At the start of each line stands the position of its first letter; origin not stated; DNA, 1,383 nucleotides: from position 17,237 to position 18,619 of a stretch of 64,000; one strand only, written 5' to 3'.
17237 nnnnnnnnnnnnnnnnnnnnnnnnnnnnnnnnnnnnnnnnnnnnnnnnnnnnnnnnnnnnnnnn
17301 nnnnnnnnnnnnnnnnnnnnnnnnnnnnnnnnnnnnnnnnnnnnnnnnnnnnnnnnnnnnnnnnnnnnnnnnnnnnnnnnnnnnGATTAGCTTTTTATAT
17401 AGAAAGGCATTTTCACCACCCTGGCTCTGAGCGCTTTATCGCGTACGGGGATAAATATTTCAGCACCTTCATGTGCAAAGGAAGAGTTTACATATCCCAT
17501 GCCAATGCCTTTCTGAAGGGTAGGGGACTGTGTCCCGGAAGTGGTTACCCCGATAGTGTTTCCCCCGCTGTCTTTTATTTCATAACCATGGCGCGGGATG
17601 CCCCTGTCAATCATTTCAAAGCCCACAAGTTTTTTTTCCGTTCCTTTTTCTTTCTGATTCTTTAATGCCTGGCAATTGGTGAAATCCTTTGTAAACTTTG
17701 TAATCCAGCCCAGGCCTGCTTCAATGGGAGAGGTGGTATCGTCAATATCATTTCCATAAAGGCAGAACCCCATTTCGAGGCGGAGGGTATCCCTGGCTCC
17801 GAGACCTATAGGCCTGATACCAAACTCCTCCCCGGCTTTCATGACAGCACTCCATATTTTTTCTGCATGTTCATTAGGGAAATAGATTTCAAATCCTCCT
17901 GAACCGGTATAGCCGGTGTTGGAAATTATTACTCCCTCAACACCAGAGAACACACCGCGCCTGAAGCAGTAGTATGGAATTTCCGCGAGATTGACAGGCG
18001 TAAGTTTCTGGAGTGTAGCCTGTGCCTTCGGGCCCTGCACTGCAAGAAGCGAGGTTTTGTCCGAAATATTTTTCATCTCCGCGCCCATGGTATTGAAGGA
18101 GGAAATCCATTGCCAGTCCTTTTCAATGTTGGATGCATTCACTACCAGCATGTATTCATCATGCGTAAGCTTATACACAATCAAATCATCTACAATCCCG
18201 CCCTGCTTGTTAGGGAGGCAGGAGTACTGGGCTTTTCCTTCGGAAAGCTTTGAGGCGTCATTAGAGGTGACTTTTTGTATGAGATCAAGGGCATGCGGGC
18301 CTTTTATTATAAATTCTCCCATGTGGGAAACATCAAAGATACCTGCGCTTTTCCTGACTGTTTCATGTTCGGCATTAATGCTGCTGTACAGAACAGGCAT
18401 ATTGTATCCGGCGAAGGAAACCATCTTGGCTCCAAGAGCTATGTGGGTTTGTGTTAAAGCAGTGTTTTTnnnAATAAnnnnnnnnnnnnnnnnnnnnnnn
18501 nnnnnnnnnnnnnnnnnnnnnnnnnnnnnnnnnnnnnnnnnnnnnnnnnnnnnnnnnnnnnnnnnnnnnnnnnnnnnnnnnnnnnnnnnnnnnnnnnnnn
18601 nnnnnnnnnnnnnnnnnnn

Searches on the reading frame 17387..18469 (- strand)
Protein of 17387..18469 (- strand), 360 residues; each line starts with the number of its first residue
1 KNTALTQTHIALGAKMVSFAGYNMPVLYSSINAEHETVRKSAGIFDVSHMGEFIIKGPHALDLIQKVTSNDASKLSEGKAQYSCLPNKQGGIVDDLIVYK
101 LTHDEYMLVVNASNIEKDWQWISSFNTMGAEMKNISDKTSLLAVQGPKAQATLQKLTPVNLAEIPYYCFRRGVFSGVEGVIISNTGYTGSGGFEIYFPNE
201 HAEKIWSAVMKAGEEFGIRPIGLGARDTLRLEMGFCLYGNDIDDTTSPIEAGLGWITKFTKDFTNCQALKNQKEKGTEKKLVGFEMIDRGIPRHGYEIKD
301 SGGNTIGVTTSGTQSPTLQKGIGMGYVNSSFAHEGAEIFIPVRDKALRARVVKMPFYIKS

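Call 54: list_cluster_members(proteins=[P0001, window:17387-18469:-, window:20051-21370:-])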
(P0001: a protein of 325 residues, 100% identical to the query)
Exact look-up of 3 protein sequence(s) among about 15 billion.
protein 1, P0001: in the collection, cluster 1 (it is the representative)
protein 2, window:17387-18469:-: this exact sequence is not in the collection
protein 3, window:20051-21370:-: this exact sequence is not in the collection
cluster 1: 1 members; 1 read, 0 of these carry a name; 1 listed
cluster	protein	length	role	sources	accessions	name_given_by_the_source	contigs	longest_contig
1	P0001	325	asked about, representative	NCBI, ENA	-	-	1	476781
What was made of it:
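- Tried and rejected: No names were returned, and two host proteins were not found by exact sequence (call 54).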

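Call 55: find_homologous_proteins(query=window:17387-18469:-, max_evalue=1e-50)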
Query window:17387-18469:- (360 aa): 8000 proteins with E <= 1e-50 among 8000 candidates; the best 120 are listed.
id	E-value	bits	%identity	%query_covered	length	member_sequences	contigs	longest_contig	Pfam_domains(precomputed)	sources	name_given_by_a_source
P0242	5.0e-242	820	100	100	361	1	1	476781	PF01571.27,PF08669.18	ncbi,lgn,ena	-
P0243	1.0e-185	635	76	100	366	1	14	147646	PF01571.27,PF08669.18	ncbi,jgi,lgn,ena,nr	ncbi:MAG TPA: glycine cleavage system aminomethyltransferase GcvT [Flavobacteriales bacterium]|nr:gl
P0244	1.0e-185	635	76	100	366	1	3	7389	PF01571.27,PF08669.18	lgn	-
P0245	2.6e-185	633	76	100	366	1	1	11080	PF01571.27,PF08669.18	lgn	-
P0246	8.7e-185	632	75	99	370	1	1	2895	PF01571.27,PF08669.18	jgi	jgi:aminomethyltransferase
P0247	2.5e-184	630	75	100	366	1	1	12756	PF01571.27,PF08669.18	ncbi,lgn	ncbi:MAG: glycine cleavage system aminomethyltransferase GcvT [Flavobacteriales bacterium]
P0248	1.4e-183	628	75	100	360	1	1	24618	PF01571.27,PF08669.18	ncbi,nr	ncbi:MAG: glycine cleavage system aminomethyltransferase GcvT [Flavobacteriales bacterium]|nr:glycin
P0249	1.5e-183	628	75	100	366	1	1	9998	PF01571.27,PF08669.18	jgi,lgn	-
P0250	2.8e-183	627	75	100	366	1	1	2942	PF01571.27,PF08669.18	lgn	-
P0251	3.5e-183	626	76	99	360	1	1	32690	PF01571.27,PF08669.18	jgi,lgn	-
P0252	6.4e-182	622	76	99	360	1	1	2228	PF01571.27,PF08669.18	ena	-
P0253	6.8e-182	622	74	100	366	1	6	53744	PF01571.27,PF08669.18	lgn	-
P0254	1.6e-181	621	75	100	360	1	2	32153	PF01571.27,PF08669.18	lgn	-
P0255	1.7e-181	621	75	100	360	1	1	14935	PF01571.27,PF08669.18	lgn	-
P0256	2.2e-181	621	75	100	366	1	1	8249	PF01571.27,PF08669.18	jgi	-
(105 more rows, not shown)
